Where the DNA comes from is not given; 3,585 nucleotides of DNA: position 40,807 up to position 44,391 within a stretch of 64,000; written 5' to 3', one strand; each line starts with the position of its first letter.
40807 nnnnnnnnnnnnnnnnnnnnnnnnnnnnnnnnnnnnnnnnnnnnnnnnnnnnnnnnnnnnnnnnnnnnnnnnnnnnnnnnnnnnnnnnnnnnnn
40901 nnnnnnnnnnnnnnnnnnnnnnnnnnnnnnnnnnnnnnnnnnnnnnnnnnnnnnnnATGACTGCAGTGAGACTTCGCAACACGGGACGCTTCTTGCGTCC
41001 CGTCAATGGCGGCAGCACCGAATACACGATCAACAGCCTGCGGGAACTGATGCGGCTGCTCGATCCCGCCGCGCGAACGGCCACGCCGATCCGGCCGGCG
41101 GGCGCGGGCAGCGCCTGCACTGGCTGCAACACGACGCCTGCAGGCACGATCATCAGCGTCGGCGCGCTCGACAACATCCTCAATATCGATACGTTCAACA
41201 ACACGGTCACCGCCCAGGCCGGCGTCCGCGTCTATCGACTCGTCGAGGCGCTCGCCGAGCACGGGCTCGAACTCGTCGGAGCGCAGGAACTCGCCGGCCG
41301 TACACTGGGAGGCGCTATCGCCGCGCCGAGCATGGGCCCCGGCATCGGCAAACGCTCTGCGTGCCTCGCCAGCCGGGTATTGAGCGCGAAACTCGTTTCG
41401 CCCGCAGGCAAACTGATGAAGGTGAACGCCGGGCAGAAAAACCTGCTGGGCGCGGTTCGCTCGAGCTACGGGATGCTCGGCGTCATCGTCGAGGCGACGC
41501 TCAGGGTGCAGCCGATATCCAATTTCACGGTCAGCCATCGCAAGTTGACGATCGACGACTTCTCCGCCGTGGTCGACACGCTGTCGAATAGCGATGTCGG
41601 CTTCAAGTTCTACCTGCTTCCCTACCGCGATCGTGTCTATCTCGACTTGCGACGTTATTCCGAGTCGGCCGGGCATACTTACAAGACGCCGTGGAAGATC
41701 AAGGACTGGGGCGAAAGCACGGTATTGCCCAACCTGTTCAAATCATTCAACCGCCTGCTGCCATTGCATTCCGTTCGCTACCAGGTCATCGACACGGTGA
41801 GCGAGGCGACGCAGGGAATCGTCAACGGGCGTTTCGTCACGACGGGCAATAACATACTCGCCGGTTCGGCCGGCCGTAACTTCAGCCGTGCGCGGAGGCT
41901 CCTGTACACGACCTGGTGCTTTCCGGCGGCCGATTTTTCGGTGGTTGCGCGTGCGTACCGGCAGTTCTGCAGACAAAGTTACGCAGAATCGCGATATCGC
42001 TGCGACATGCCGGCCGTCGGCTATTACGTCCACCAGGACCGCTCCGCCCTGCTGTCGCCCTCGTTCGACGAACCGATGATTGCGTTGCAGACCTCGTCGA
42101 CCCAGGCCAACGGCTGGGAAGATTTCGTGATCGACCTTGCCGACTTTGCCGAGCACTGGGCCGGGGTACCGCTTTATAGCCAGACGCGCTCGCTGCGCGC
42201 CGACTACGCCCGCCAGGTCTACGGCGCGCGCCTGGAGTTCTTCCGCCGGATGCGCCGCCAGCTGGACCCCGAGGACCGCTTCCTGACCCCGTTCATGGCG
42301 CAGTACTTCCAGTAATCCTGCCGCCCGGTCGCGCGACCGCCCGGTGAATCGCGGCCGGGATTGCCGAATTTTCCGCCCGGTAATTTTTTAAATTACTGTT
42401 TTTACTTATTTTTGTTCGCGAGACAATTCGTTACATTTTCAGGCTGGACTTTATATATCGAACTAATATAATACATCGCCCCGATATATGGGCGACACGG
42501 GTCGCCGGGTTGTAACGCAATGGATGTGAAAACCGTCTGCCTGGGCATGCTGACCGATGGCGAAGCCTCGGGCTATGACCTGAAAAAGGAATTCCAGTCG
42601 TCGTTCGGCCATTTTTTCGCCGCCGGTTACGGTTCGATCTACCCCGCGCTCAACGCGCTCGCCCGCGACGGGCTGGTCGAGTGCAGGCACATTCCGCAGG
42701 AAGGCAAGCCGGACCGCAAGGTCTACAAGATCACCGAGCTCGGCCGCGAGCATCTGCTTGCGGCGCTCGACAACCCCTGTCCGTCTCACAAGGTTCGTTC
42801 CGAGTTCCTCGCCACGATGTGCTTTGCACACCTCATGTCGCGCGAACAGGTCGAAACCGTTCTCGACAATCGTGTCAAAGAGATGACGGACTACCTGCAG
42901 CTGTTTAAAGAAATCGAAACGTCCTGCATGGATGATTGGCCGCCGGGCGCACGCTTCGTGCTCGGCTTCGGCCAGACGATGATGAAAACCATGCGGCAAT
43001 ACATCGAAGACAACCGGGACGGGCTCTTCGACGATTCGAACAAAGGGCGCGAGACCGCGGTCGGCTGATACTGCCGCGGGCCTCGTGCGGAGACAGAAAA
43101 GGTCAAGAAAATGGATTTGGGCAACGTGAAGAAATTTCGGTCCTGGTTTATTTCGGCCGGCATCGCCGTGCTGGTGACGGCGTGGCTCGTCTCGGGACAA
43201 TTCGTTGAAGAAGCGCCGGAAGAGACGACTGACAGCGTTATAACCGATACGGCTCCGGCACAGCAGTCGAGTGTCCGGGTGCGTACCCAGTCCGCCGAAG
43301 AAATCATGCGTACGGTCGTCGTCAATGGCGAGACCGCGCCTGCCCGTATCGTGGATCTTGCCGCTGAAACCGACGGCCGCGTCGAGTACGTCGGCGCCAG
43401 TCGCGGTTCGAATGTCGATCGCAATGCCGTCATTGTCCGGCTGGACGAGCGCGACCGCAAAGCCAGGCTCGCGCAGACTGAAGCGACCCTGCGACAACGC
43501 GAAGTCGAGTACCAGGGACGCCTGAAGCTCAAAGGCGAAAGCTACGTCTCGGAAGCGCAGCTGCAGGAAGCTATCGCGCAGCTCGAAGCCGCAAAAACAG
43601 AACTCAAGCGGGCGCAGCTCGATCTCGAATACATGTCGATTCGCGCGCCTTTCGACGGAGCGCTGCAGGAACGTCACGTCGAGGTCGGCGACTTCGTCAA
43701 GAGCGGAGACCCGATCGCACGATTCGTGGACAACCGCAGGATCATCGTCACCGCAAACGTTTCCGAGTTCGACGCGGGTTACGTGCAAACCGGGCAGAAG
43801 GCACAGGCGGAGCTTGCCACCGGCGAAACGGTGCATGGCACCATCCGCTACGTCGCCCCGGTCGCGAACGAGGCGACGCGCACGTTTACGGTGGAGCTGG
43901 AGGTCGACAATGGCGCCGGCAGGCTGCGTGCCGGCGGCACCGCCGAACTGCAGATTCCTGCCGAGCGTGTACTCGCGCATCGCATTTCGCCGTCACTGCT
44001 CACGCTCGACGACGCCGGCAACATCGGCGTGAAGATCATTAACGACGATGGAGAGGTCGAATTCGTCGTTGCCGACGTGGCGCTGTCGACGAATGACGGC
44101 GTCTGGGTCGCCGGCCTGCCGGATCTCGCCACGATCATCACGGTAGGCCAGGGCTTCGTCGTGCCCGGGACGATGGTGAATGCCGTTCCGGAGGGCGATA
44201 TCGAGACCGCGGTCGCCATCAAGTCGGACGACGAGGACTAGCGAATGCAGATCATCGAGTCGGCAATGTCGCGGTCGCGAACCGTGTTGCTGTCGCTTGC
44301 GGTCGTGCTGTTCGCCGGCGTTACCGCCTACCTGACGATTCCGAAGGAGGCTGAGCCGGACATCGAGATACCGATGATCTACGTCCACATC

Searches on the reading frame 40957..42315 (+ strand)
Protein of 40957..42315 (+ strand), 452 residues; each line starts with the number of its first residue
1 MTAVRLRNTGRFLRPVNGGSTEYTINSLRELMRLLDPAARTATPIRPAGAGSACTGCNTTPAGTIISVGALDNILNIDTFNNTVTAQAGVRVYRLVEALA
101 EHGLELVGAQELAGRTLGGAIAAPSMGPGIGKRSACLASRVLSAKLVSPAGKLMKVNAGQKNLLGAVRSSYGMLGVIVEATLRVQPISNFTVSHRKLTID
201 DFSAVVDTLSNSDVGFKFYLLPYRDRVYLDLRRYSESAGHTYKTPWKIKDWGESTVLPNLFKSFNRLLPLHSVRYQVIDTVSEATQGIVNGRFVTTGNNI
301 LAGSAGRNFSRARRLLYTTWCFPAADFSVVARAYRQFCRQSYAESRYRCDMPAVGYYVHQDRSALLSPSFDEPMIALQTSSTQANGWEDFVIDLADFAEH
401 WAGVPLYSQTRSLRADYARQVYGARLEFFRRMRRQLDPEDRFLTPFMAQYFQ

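Call 9: search_protein_families(library=pfam, proteins=[window:40957-42315:+])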
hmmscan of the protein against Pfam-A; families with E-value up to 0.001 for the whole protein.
window:40957-42315:+ (452 aa): 2 families
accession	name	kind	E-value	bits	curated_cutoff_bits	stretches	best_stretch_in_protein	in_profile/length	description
PF01565.28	FAD_binding_4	-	4.8e-18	65.6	26.4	1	27-156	9-138/139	FAD binding domain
PF04030.19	ALO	-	6.9e-08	32.9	23.1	1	180-448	1-256/258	D-arabinono-1,4-lactone oxidase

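Call 15: find_related_loci(query=window:40957-42315:+, collection=genome_contigs, flank=3000)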
Query window:40957-42315:+ (452 aa) in genome_contigs; peptide patterns used: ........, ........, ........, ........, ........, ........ (x = any residue, [..] = any of these).
162 stretches matched a pattern; 110 encode a relative of the query (tblastn E <= 1e-3); the best 80 are kept; 80 distinct loci.
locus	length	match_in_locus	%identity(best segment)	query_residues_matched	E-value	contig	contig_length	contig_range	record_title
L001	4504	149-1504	93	1-452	0e+0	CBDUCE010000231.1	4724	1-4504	MAG TPA_asm: uncultured Gammaproteobacteria bacterium isolate ERR2431956_metabat2_40 genome assembly, contig: ERZ2388014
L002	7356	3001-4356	92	1-452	0e+0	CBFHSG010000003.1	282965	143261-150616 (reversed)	MAG: Woeseiaceae bacterium isolate AGTU_64_bin_15_strict genome assembly, contig: AGTU_64_bin_15_strict_c3, whole genome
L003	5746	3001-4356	91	1-452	0e+0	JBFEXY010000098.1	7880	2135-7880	MAG: Woeseiaceae bacterium isolate Mix_mud09.2021.07.33 k141_293835_length_7880_cov_36.8869, whole genome shotgun sequen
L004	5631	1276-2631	90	1-452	0e+0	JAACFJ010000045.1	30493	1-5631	MAG: Gammaproteobacteria bacterium isolate bin.62 scaffold_1651, whole genome shotgun sequence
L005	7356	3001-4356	90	1-452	0e+0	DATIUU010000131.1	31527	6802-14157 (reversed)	MAG TPA_asm: Woeseiaceae bacterium isolate SMAG_U15989 k141_235743, whole genome shotgun sequence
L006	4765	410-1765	89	1-452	0e+0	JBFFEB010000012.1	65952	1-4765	MAG: Woeseiaceae bacterium isolate Mix_mud13.2021.11.61 k141_2155421_length_65952_cov_17.0589, whole genome shotgun sequ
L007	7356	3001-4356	88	1-452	0e+0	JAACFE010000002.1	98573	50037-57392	MAG: Gammaproteobacteria bacterium isolate bin.24 scaffold_14, whole genome shotgun sequence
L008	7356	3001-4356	88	1-452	0e+0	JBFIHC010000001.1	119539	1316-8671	MAG: Woeseiaceae bacterium isolate Mix_sand11.2021.09.Z.117 k141_2085892_length_119539_cov_16.2990, whole genome shotgun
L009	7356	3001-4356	90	1-452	0e+0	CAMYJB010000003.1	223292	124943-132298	MAG: uncultured Woeseiaceae bacterium isolate ES_Gamma_089 genome assembly, contig: scaffold_16, whole genome shotgun se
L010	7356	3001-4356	90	1-452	0e+0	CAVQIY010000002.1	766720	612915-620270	MAG: uncultured Gammaproteobacteria bacterium isolate MFD09779.bin.2.180 genome assembly, contig: contig_19254, whole ge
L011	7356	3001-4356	65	1-452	0e+0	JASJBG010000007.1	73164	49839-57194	MAG: Woeseiaceae bacterium isolate MO_074.B2 MO_074.c_19, whole genome shotgun sequence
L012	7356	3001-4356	65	1-452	0e+0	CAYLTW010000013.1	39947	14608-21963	MAG TPA_asm: uncultured Woeseiaceae bacterium isolate binchicken_co121_127 genome assembly, contig: NODE_399_length_3994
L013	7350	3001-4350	64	1-452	0e+0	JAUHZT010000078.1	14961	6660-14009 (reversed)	MAG: Gammaproteobacteria bacterium isolate 4_bin.7 NODE_3071_length_14961_cov_1.151948, whole genome shotgun sequence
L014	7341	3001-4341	64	1-452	0e+0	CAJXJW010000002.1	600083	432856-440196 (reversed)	MAG TPA_asm: uncultured proteobacterium isolate SRR6201692_bin.2_MetaBAT_v2.12.1_MAG genome assembly, contig: NODE_16_le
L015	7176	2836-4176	65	1-452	0e+0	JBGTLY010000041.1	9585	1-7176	MAG: Woeseiaceae bacterium isolate JTS-RE349 k141_7337045, whole genome shotgun sequence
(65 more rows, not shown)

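Call 30: search_solved_structures(query=window:40957-42315:+, max_evalue=0.001)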
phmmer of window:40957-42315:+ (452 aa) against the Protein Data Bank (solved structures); distinct sequences matched with E-value up to 0.001: 27.
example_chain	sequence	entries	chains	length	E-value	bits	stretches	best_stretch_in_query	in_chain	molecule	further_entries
8qmy_A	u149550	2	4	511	4.7e-20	74.9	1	26-228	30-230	ancestral L-galactono-1,4-lactone dehydrogenase | L-galactono-1,4-lactone dehydrogenase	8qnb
8qnr_A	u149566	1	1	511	4.7e-20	74.9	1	26-228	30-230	L-galactono-1,4-lactone dehydrogenase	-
8qnc_A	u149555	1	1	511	6.4e-20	74.4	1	26-228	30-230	L-galactono-1,4-lactone dehydrogenase: A113G variant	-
7sml_A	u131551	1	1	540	2.4e-19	72.5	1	27-228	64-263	L-GALACTONO-1,4-LACTONE DEHYDROGENASE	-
7a24_z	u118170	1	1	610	1.8e-18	69.7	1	28-228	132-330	GLDH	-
2vfr_A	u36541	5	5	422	4.6e-10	42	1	40-187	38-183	XYLITOL OXIDASE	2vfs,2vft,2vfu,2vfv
8ot8_A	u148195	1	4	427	1.4e-07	33.8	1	28-187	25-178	FAD-binding protein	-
9p1p_A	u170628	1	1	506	1.2e-06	30.7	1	28-192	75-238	Flavin-dependent oxidase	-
7qh2_C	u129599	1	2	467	1.4e-06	30.5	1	25-194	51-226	Lactate dehydrogenase (NAD(+),ferredoxin) subunit LctD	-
3pm9_A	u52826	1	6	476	1.6e-06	30.4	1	30-186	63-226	Putative oxidoreductase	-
4g3t_A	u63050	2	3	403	1e-05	27.7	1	62-188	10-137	oxidoreductase DprE1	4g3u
4aut_A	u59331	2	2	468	1.6e-05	27.1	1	49-188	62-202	DECAPRENYL-PHOSPHORYL-BETA-D-RIBOFURANOSE-2-OXIDOREDUCTASE | DprE1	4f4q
8jdb_A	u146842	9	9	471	2.9e-05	26.2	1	35-207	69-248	Probable D-lactate dehydrogenase, mitochondrial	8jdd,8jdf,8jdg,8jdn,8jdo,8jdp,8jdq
8jdc_A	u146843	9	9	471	2.9e-05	26.2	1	35-207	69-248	Probable D-lactate dehydrogenase, mitochondrial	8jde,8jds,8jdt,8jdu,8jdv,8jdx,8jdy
9qgz_A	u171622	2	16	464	0.00011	24.3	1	44-194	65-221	Glycolate oxidase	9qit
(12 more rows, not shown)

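Call 31: search_protein_families(library=ncbifam, proteins=[window:40957-42315:+], max_evalue=0.01)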
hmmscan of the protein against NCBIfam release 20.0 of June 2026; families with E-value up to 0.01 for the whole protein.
window:40957-42315:+ (452 aa): 12 families
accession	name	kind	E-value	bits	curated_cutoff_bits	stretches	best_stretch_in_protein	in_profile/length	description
TIGR01679.1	bact_FAD_ox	subfamily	7.6e-32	110.7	292.25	2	38-242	28-230/419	FAD-linked oxidoreductase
TIGR01678.1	FAD_lactone_ox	subfamily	1.8e-22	79.9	396.8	1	25-244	21-238/438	sugar 1,4-lactone oxidase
TIGR01676.1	GLDHase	equivalog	2.8e-17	62.7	458.25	1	27-227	70-268/541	L-galactonolactone dehydrogenase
TIGR01677.1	pln_FAD_oxido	subfamily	3.1e-16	59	383.1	1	53-204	74-231/560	FAD-dependent oxidoreductase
NF053785.1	DcplphribOxDprE1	equivalog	8e-15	55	500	1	57-216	52-213/449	decaprenylphosphoryl-beta-D-ribose oxidase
TIGR00387.1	glcD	equivalog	1.6e-11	43.7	567.9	1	38-187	17-173/413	glycolate oxidase subunit GlcD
NF008439.0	PRK11282.1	equivalog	2.4e-10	39.8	284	1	28-193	8-179/358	glycolate oxidase subunit GlcE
NF041227.1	BagG_FevA2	exception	3.6e-07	29.1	850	1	57-189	82-212/455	bagremycin/ferroverdin biosynthesis FAD-dependent oxygenase BagG/FevA2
NF010480.0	PRK13905.1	equivalog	1e-05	24.5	259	1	21-187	34-195/303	UDP-N-acetylmuramate dehydrogenase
NF041226.1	BagK_FevA1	equivalog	2.2e-05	23.1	800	1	30-189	52-208/453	bagremycin/ferroverdin biosynthesis FAD-dependent oxygenase BagK/FevA1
NF008408.0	PRK11230.1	equivalog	4.4e-05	22.1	897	1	28-187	65-230/499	glycolate oxidase subunit GlcD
NF049975.1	2HglutDHaseYdiJ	equivalog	0.00012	20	1350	1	28-184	64-220/1018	D-2-hydroxyglutarate dehydrogenase YdiJ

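Call 46: find_homologous_proteins(query=window:40957-42315:+, max_evalue=1e-10)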
Query window:40957-42315:+ (452 aa): 1032 proteins with E <= 1e-10 among 8000 candidates; the best 120 are listed.
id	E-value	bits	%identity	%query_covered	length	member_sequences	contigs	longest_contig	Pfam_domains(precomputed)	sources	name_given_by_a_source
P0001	7.9e-279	942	91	100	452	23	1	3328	PF04030.20,PF01565.29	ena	-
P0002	3.4e-278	940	90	100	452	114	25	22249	PF04030.20,PF01565.29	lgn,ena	-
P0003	1.8e-277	938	90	100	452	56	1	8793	PF04030.20,PF01565.29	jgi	jgi:L-gulonolactone oxidase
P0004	1.1e-276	935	90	100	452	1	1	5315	PF04030.20,PF01565.29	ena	-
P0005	1.2e-276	935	90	100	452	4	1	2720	PF04030.20,PF01565.29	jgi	jgi:FAD/FMN-containing dehydrogenase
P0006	2.7e-276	934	89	100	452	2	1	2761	PF04030.20,PF01565.29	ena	-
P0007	1.0e-275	932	89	100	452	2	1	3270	PF04030.20,PF01565.29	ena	-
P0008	6.0e-274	926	89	100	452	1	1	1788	PF04030.20,PF01565.29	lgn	-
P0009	4.3e-273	924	89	100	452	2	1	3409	PF04030.20,PF01565.29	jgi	-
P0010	7.7e-273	923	88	100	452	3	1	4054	PF04030.20,PF01565.29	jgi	jgi:FAD/FMN-containing dehydrogenase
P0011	1.8e-272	921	88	100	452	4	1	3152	PF04030.20,PF01565.29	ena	-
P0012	2.2e-272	921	88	100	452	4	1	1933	PF04030.20,PF01565.29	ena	-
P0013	3.1e-271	917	87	100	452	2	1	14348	PF04030.20,PF01565.29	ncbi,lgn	-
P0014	2.7e-270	914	87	100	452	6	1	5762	PF04030.20,PF01565.29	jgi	-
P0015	3.7e-270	914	89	100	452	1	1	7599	PF04030.20,PF01565.29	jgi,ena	jgi:FAD/FMN-containing dehydrogenase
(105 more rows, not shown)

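Call 59: predict_structure(alignment_id=A4)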
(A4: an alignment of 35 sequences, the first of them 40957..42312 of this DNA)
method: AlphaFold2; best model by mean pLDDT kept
length: 452 residues; sequences in the alignment: 35
mean_pLDDT: 65.5   pTM: 0.68
mean pLDDT of the five models: 65.5, 59.3, 52.4, 52.3, 44.7
residues with pLDDT >= 90: 46; 70-90: 193; 50-70: 84; < 50: 129
segments of 3 or more residues with pLDDT < 50: 1-18, 50-57, 189-193, 236-315, 382-392, 408-413
pLDDT, mean of each block of 10 residues (from residue 1): 34 45 86 89 75 44 79 93 93 83 76 72 66 75 92 91 82 85 75 67 81 72 80 51 33 29 27 27 26 27 28 51 85 87 67 77 77 77 43 64 55 52 74 86 71 62
secondary structure, 60 per line:
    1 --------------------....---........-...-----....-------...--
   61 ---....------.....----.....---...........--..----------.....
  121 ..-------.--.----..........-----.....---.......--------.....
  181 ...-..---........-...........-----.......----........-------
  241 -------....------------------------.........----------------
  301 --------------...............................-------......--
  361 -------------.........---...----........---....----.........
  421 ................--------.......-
elements in order: E21-24 H28-35 E45-48 E64-67 E74-78 E83-87 H92-101 H117-122 E141-147 E153-157 H161-167 E176-183 E190-197 H199-209 E215-221 E226-233 H248-251 H276-284 E315-323 H324-345 E353-358 E374-382 H393-400 E404-407 H412-436 H445-451

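Call 61: fold_search(model_id=the predicted structure, library=pdb)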
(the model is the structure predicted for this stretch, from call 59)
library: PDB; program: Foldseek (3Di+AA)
matches with E <= 10: 486; with E <= 0.001: 316
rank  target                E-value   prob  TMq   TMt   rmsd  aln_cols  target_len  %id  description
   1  8qnb                  7.1e-20  1.00  0.64  0.61   9.9       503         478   17  Crystal structure of ancestral L-galactono-1,4-lactone dehydrogenase: in complex with L-galactono-1,4-lactone (released 2024-05-01)
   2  7sml                  1.1e-19  1.00  0.63  0.62  13.6       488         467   19  Crystal Structure of L-GALACTONO-1,4-LACTONE DEHYDROGENASE de Myrciaria dubia (released 2022-11-02)
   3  8qnc                  1.2e-18  1.00  0.64  0.60  10.2       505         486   17  Crystal structure of ancestral L-galactono-1,4-lactone dehydrogenase: A113G variant (released 2024-05-01)
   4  8qnr                  1.6e-18  1.00  0.67  0.64  11.1       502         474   17  Crystal structure of ancestral L-galactono-1,4-lactone dehydrogenase: G413N variant in complex with L-gulono-1,4-lactone (released 2024-05-01)
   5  8qmy_A                2.2e-18  1.00  0.65  0.62  10.8       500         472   19  Crystal structure of ancestral L-galactono-1,4-lactone dehydrogenase (released 2024-05-01)
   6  8qmy_B                2.6e-18  1.00  0.65  0.63  11.7       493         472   19  Crystal structure of ancestral L-galactono-1,4-lactone dehydrogenase (released 2024-05-01)
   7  8qmy_C                3.1e-18  1.00  0.65  0.63   9.9       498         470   19  Crystal structure of ancestral L-galactono-1,4-lactone dehydrogenase (released 2024-05-01)
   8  8ot8_D                3.6e-18  1.00  0.60  0.68   8.6       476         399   18  Alditol oxidase from Actinomycetota bacterium in complex with D-xylulose (released 2024-02-28)
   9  8ot8_C                5.4e-18  1.00  0.63  0.70   8.3       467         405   19  Alditol oxidase from Actinomycetota bacterium in complex with D-xylulose (released 2024-02-28)
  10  8ot8_B                9.0e-17  1.00  0.67  0.73   8.9       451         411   20  Alditol oxidase from Actinomycetota bacterium in complex with D-xylulose (released 2024-02-28)
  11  8ot8_A                1.3e-16  1.00  0.64  0.69   7.7       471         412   19  Alditol oxidase from Actinomycetota bacterium in complex with D-xylulose (released 2024-02-28)
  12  6hf3_A                2.7e-16  1.00  0.59  0.62   8.7       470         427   15  M tuberculosis DprE1 in complex with a covalently bound nitrobenzothiazinone (released 2018-08-29)
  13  2vfs                  3.0e-16  1.00  0.63  0.68   9.4       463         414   18  Alditol Oxidase from Streptomyces coelicolor A3(2): Complex with Xylitol (released 2008-01-08)
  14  6hfv_A                3.2e-16  1.00  0.59  0.62   9.3       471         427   15  Mycobacterium tuberculosis DprE1 in complex with CMP2 (released 2018-09-19)
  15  4ff6_A                3.3e-16  1.00  0.59  0.63   8.5       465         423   15  Mycobacterium tuberculosis DprE1 in complex with CT325 - monoclinic crystal form (released 2012-07-04)
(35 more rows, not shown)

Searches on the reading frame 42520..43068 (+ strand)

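Call 31: search_protein_families(library=ncbifam, proteins=[window:42520-43068:+], max_evalue=0.01)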
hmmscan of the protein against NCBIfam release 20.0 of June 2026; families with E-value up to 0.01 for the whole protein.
window:42520-43068:+ (182 aa): 4 families
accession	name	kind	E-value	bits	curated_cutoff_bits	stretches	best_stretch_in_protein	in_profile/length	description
TIGR03433.1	padR_acidobact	paralog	2.9e-10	40.2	101.8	1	7-81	9-83/101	PadR family transcriptional regulator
NF053635.1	TransRegRv3488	equivalog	0.00023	21.4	140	1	31-80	34-82/98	Rv3488 family transcriptional regulator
TIGR02719.1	repress_PhaQ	equivalog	0.0028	18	139.35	1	10-79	32-99/138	poly-beta-hydroxybutyrate-responsive repressor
NF006931.0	PRK09416.1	equivalog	0.0043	17.2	112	1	14-85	54-121/135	PadR family transcriptional regulator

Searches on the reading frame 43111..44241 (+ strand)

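Call 9: search_protein_families(library=pfam, proteins=[window:43111-44241:+])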
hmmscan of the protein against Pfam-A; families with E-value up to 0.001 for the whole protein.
window:43111-44241:+ (376 aa): 3 families
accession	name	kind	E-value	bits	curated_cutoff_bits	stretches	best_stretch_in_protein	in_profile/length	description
PF16576.10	HlyD_D23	-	7e-23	81.5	30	1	78-275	17-211/214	Barrel-sandwich domain of CusB or HlyD membrane-fusion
PF13437.12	HlyD_3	-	2.1e-20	73.9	22.2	1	177-274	2-105/106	HlyD family secretion protein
PF00364.28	Biotin_lipoyl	-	1.1e-06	28.8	22.1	0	175-204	43-72/73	Biotin-requiring enzyme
